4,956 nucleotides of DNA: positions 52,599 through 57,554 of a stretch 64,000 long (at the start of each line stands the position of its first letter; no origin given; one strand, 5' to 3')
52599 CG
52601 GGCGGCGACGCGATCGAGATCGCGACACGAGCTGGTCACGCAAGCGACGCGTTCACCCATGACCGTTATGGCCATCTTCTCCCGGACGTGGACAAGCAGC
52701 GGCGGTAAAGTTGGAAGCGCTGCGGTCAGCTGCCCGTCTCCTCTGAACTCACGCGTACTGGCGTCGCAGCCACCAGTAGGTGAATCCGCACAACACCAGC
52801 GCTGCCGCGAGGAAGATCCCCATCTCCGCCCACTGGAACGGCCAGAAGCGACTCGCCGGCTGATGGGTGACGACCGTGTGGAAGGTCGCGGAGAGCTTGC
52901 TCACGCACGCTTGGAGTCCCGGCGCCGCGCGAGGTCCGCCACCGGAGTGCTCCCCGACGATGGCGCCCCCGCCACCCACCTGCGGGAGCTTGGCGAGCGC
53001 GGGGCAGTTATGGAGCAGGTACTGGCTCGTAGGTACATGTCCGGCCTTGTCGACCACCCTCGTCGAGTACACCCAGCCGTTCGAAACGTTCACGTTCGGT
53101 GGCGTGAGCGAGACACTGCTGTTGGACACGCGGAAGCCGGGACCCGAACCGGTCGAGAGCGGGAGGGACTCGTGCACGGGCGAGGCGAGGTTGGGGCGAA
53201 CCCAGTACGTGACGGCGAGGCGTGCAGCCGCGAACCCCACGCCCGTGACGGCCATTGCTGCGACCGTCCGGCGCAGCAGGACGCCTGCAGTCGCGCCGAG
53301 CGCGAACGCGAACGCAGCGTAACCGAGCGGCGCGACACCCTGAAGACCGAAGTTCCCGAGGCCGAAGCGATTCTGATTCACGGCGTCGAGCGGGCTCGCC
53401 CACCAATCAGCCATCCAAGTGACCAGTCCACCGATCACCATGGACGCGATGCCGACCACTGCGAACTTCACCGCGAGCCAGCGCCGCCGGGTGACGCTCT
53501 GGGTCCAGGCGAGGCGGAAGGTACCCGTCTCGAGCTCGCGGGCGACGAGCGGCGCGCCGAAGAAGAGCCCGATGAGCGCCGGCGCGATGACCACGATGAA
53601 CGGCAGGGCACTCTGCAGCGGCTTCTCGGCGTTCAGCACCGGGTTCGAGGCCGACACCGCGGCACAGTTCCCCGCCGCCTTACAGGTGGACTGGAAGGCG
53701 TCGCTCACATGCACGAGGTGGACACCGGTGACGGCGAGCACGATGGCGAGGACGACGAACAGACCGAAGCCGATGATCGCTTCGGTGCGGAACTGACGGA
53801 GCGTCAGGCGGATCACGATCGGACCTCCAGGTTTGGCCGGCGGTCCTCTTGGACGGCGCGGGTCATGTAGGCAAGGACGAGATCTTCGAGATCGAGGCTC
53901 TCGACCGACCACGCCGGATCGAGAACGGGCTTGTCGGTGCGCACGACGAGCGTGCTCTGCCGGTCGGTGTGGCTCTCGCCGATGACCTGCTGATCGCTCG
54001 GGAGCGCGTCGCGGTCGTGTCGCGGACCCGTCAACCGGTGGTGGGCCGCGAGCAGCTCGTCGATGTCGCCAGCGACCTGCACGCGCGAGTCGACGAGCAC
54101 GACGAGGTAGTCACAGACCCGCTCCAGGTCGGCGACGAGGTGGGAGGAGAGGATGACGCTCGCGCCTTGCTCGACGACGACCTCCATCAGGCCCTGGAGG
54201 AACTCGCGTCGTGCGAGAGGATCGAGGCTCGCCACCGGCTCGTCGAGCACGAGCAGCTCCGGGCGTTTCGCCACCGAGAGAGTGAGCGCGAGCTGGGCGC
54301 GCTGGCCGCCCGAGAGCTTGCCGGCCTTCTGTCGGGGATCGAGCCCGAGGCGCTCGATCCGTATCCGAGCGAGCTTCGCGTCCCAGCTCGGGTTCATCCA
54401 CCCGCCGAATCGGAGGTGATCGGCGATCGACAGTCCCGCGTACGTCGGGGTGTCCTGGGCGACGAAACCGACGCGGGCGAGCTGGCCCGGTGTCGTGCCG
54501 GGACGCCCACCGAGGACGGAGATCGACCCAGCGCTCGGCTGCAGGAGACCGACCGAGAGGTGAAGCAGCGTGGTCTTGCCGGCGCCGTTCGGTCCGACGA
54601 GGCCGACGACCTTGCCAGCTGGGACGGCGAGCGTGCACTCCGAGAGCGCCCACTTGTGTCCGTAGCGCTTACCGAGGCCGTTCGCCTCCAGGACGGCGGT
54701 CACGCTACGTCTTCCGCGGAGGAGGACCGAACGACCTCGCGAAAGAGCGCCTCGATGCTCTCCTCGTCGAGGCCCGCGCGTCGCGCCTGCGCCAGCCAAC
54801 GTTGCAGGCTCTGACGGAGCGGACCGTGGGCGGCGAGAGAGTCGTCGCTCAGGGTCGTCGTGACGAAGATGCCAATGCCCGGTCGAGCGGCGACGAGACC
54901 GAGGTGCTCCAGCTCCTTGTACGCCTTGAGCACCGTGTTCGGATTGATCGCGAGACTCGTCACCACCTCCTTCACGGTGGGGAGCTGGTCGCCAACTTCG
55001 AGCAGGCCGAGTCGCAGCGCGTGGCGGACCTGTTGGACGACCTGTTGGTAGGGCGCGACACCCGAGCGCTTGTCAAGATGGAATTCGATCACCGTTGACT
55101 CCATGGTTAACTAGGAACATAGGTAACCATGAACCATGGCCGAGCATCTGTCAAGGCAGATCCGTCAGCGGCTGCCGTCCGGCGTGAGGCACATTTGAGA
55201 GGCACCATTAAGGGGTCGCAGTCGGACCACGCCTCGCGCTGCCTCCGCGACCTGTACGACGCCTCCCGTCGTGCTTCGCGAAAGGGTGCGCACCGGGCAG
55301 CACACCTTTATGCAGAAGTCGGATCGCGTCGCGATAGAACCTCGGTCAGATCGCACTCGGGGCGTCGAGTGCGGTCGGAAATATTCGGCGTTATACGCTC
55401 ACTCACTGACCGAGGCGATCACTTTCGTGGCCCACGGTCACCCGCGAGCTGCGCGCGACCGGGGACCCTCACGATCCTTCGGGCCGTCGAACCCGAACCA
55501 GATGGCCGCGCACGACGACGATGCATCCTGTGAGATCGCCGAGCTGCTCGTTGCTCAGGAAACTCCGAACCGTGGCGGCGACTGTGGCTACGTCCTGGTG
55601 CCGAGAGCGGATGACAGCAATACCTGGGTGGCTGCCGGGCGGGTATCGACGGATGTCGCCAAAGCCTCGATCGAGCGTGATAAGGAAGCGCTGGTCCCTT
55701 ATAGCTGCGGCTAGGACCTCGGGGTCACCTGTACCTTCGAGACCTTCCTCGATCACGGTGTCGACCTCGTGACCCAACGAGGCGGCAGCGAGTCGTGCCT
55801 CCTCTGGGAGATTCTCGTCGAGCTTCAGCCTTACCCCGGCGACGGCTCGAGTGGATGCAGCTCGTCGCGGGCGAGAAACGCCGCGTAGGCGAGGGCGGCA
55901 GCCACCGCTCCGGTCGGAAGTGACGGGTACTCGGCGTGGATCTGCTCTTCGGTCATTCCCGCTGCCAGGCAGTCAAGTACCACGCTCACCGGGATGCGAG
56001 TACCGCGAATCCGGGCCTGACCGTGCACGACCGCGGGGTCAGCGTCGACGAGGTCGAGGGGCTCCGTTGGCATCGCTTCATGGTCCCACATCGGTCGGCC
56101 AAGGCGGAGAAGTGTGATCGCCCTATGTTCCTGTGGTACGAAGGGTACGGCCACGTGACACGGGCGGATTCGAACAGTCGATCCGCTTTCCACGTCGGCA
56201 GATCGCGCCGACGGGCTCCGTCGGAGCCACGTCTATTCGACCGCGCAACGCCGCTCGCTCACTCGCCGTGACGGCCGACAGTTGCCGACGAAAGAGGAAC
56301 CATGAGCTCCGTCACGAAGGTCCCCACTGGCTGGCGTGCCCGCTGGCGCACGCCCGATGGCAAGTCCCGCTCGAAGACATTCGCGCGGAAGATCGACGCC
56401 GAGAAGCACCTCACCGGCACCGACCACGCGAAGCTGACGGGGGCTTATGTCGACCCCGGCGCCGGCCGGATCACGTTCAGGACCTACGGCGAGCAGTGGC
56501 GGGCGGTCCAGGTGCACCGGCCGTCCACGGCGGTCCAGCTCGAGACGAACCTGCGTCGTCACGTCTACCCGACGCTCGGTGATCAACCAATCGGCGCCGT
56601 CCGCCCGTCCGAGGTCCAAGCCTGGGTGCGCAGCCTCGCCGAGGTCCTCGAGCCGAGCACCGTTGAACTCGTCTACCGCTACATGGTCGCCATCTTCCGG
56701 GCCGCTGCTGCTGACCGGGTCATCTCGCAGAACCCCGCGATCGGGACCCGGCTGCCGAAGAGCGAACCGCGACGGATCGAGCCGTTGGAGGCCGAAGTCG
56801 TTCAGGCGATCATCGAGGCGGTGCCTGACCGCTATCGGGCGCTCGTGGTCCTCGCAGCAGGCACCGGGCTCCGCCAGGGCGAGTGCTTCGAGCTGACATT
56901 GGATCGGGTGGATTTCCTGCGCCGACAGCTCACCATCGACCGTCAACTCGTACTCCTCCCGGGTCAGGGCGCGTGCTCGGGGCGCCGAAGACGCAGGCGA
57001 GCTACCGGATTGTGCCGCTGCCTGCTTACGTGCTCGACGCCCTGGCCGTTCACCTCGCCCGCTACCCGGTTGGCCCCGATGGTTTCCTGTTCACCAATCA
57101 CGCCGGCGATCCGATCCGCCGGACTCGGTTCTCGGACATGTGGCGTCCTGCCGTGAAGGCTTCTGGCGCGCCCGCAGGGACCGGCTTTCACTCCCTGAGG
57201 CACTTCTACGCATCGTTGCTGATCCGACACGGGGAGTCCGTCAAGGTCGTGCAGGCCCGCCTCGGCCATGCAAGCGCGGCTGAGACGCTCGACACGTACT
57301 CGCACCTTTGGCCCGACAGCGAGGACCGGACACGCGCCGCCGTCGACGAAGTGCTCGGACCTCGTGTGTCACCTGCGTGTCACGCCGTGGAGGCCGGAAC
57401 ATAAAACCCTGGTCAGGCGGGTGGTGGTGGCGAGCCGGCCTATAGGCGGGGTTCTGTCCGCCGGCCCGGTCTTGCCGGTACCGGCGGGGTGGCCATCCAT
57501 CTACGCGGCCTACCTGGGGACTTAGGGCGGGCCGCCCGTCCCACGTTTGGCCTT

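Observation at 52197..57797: Integrated ~5.3-kb element that appears to use the 3' end of the RNase P RNA gene (rnpB) as its attachment site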

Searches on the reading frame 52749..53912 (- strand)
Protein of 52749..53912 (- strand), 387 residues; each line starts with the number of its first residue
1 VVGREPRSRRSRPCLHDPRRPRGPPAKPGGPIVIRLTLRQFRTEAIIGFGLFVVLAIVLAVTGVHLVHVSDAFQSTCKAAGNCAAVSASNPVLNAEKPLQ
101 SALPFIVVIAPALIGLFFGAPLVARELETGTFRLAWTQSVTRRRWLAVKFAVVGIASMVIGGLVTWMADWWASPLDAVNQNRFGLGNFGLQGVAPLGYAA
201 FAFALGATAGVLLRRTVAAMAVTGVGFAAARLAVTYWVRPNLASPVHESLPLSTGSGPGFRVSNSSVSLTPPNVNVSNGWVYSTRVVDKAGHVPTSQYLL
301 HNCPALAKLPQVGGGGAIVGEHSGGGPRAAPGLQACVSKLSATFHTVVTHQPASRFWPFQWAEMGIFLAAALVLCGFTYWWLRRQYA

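Call 7: search_protein_families(library=pfam, proteins=[window:52749-53912:-], max_evalue=0.01)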
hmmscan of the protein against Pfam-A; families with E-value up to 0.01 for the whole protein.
window:52749-53912:- (387 aa): 3 families
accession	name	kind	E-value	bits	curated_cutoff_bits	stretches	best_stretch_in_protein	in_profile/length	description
PF12679.13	ABC2_membrane_2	-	1.2e-14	54.7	27.2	1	42-238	13-203/283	ABC-2 family transporter protein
PF12698.13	ABC2_membrane_3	-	0.00012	21.8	31.6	1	100-225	161-277/347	ABC-2 family transporter protein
PF12730.13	ABC2_membrane_4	-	0.0037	17.7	27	1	101-166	50-114/179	ABC-2 family transporter protein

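Call 82: search_protein_families(library=ncbifam, proteins=[window:52749-53912:-], max_evalue=0.00001)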
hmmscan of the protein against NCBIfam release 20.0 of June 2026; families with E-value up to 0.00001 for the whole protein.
window:52749-53912:- (387 aa): 0 families

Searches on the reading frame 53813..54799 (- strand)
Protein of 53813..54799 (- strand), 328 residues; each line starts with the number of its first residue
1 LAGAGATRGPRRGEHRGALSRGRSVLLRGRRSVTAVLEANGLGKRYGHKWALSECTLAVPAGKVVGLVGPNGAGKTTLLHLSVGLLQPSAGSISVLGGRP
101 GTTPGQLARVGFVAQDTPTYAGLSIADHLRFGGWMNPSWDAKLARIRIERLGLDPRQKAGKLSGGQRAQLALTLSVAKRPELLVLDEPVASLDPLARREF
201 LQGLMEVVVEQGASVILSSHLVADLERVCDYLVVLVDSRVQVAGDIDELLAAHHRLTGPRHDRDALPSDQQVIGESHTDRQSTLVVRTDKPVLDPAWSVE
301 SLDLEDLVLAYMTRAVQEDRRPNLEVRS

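Call 7: search_protein_families(library=pfam, proteins=[window:53813-54799:-], max_evalue=0.01)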
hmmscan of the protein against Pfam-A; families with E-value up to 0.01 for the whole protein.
window:53813-54799:- (328 aa): 4 families
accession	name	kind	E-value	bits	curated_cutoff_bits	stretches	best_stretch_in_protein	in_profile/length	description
PF00005.33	ABC_tran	-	8e-23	82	25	1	53-190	2-137/137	ABC transporter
PF13304.12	AAA_21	-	1e-11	45.9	27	1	164-220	241-298/304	AAA domain, putative AbiEii toxin, Type IV TA system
PF02463.25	SMC_N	-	0.00039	20.4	40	0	161-207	136-186/220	RecF/RecN/SMC N terminal domain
PF19993.5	DO-GTPase2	-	0.0053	16.9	27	1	63-87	1-25/226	Double-GTPase 2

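Call 82: search_protein_families(library=ncbifam, proteins=[window:53813-54799:-], max_evalue=0.00001)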
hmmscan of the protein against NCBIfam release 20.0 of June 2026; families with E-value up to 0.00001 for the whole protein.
window:53813-54799:- (328 aa): 177 families (the best 25 are shown)
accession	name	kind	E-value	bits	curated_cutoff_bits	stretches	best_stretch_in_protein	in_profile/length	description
NF047565.1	PSM_export_PmtA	equivalog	2.2e-39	135.5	350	1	49-265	14-231/282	phenol-soluble modulin export ABC transporter ATP-binding protein PmtA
TIGR03864.1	PQQ_ABC_ATP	hypoth_equivalog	1.4e-34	119.6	302.25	1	37-253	2-223/236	ABC transporter, ATP-binding subunit, PQQ-dependent alcohol dehydrogenase system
TIGR03740.1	galliderm_ABC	subfamily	3e-34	118.7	309.75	1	37-247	1-209/223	lantibiotic protection ABC transporter ATP-binding subunit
TIGR01188.1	drrA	subfamily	9.5e-34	117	312.45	1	44-251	1-213/302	daunorubicin resistance ABC transporter, ATP-binding protein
NF010060.0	PRK13537.1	equivalog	6.5e-32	110.7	521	1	32-251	11-235/314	nodulation factor ABC transporter ATP-binding protein NodI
TIGR04406.1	LPS_export_lptB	equivalog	1.1e-31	110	240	1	37-252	2-225/239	LPS export ABC transporter ATP-binding protein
TIGR02142.1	modC_ABC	equivalog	1.2e-31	110.2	285.05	1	55-265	16-235/353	molybdenum ABC transporter ATP-binding protein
NF033858.1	ABC2_perm_RbbA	equivalog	5.4e-31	107.3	1050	1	38-253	3-228/909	ribosome-associated ATPase/putative transporter RbbA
TIGR03522.1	GldA_ABC_ATP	equivalog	8.7e-30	104.2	402.6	1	38-253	4-223/301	gliding motility-associated ABC transporter ATP-binding subunit GldA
TIGR04521.1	ECF_ATPase_2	equivalog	1.1e-29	103.4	330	1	49-257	18-240/279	energy-coupling factor transporter ATPase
NF010059.0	PRK13536.1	equivalog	2.7e-29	102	549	1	34-250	41-262/342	nodulation factor ABC transporter ATP-binding protein NodI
TIGR03873.1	F420-0_ABC_ATP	hypoth_equivalog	5.7e-29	101.1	372.4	1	37-252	2-227/256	putative F420-0 ABC transporter ATP-binding protein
TIGR00968.1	3a0106s01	subfamily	3.7e-28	98.7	342.75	1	41-250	5-219/237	sulfate ABC transporter ATP-binding protein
TIGR01288.1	nodI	equivalog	5.6e-28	97.8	424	1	37-250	5-223/303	nodulation factor ABC transporter ATP-binding protein NodI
NF008039.0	PRK10771.1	equivalog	1.7e-27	96.3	298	1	55-253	18-221/234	thiamine ABC transporter ATP-binding protein ThiQ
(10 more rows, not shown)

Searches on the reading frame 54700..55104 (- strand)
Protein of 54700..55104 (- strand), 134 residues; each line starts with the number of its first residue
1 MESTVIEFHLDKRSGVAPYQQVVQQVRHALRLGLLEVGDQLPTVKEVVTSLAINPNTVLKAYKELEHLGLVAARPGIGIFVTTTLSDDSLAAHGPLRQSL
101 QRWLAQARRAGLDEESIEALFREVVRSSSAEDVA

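Call 7: search_protein_families(library=pfam, proteins=[window:54700-55104:-], max_evalue=0.01)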
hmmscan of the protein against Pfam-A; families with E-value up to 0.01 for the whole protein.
window:54700-55104:- (134 aa): 4 families
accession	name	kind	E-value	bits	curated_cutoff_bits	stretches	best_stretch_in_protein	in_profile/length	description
PF00392.27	GntR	-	2.6e-15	56.2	27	1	18-81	1-64/64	Bacterial regulatory proteins, gntR family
PF01817.26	CM_2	-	0.0028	18.3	27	1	98-129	45-76/80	Chorismate mutase type II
PF02082.26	Rrf2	-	0.0073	16.9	30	0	32-77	15-59/132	Iron-dependent Transcriptional regulator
PF13730.12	HTH_36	-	0.009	16.2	25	0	39-71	23-55/55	Helix-turn-helix domain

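Call 82: search_protein_families(library=ncbifam, proteins=[window:54700-55104:-], max_evalue=0.00001)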
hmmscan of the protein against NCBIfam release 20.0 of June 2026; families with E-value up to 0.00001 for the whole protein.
window:54700-55104:- (134 aa): 12 families
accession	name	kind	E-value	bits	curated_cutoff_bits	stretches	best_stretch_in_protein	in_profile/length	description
NF053730.1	TransRegRv1152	equivalog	6.4e-15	55.1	170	1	9-115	8-109/120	Rv1152 family transcriptional regulator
NF052282.1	PLP_TF_PdxR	equivalog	1.1e-12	47.8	320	1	19-92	3-76/448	MocR-like pyridoxine biosynthesis transcription factor PdxR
NF052286.1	ecto_TF_EhuR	exception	3e-12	45.8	480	1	16-88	11-82/458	MocR-like ectoine utilization transcription factor EhuR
NF052281.1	rhizopine_MocR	equivalog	1.6e-10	40.2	650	1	8-89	9-90/479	rhizopine catabolism transcriptional regulator MocR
TIGR02325.1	C_P_lyase_phnF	equivalog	7.2e-10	38.8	156.8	1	12-92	3-83/238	phosphonate metabolism transcriptional regulator PhnF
NF012025.0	PRK15481.1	equivalog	1.5e-09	37.1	573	1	20-84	9-73/432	MocR-like B6 salvage transcription factor PtsJ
NF047563.1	modulin_PmtR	equivalog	2.7e-08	33.9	200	1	10-83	5-78/125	PSM export ABC transporter transcriptional regulator PmtR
NF052290.2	MocR_like_YczR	exception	3.8e-07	29.2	487.4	1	15-88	17-90/458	MocR-like transcription factor YczR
NF007741.0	PRK10421.1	equivalog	1.3e-06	28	311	0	20-85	10-75/262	transcriptional regulator LldR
TIGR02018.2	his_ut_repres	equivalog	3.2e-06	26.7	220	1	19-88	1-70/226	histidine utilization transcriptional repressor HutC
NF007486.0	PRK10079.1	equivalog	5.4e-06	26.3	363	1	17-100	12-94/241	phosphonate metabolism transcriptional regulator PhnF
NF007588.0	PRK10225.1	equivalog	9.8e-06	25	442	0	13-87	5-79/257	Uxu operon transcriptional regulator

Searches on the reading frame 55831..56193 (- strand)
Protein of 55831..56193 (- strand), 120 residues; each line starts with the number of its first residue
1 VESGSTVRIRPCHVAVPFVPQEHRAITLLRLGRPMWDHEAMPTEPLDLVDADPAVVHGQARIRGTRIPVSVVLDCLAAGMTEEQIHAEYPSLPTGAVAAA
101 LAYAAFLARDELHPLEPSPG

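Call 7: search_protein_families(library=pfam, proteins=[window:55831-56193:-], max_evalue=0.01)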
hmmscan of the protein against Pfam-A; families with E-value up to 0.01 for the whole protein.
window:55831-56193:- (120 aa): 1 family
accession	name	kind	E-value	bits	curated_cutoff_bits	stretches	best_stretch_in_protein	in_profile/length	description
PF04255.20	DUF433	-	7.3e-21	74.2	23.6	1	50-104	2-56/56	Protein of unknown function (DUF433)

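Call 82: search_protein_families(library=ncbifam, proteins=[window:55831-56193:-], max_evalue=0.00001)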
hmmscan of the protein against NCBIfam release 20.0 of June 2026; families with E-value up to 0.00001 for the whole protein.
window:55831-56193:- (120 aa): 0 families

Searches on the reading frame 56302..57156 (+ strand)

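Call 7: search_protein_families(library=pfam, proteins=[window:56302-57156:+], max_evalue=0.01)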
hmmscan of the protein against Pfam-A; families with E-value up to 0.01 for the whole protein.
window:56302-57156:+ (284 aa): 3 families
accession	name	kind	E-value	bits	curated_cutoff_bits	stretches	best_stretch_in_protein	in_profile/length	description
PF22022.2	Phage_int_M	-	1.3e-09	38.6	27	1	63-147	5-91/96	Phage integrase central domain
PF00589.27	Phage_integrase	-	1.6e-05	25.2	27.1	1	162-212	3-58/172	Phage integrase family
PF14659.12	Phage_int_SAM_3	-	4.6e-05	24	22.6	1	58-112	1-57/58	Phage integrase, N-terminal SAM-like domain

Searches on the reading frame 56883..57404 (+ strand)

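Call 7: search_protein_families(library=pfam, proteins=[window:56883-57404:+], max_evalue=0.01)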
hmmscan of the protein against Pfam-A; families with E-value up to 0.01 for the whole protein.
window:56883-57404:+ (173 aa): 1 family
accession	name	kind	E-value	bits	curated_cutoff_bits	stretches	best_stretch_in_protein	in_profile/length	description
PF00589.27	Phage_integrase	-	5.1e-16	59.4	27.1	1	36-142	62-168/172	Phage integrase family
